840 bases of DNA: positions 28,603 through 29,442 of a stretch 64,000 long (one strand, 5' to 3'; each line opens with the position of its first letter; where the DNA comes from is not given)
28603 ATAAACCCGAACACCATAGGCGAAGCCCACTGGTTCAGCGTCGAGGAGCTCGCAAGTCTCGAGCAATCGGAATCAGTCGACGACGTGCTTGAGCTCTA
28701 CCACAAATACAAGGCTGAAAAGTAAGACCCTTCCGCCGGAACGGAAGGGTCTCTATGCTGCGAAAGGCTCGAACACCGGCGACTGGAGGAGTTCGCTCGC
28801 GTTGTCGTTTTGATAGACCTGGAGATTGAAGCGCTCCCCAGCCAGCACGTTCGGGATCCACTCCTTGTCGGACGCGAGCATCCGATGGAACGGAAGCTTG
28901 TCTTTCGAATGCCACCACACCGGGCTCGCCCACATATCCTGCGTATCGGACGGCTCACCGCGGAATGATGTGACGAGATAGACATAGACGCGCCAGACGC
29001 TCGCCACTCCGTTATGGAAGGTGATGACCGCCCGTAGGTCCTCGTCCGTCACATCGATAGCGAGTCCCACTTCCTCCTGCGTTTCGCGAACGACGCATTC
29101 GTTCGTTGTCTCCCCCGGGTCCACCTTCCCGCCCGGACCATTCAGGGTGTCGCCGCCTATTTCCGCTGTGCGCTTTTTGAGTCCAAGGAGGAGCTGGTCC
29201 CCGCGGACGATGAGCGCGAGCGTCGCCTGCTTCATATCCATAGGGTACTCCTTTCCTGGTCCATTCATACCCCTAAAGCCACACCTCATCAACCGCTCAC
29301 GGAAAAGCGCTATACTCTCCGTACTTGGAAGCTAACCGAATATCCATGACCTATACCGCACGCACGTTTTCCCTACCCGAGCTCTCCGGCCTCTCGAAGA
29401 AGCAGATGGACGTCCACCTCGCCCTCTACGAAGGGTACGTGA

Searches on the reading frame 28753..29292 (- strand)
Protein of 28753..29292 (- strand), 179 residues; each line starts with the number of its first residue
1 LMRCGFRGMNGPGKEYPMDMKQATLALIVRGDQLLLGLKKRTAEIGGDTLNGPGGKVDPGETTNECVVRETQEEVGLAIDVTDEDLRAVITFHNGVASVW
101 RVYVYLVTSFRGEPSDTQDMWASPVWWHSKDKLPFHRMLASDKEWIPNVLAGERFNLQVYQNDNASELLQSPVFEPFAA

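Call 11: search_protein_families(library=pfam, proteins=[window:28753-29292:-], max_evalue=0.001)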
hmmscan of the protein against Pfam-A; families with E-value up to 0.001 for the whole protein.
window:28753-29292:- (179 aa): 1 family
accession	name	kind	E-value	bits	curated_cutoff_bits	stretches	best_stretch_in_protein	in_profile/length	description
PF00293.34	NUDIX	-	1.5e-13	51.4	21.1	1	23-148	5-133/134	NUDIX domain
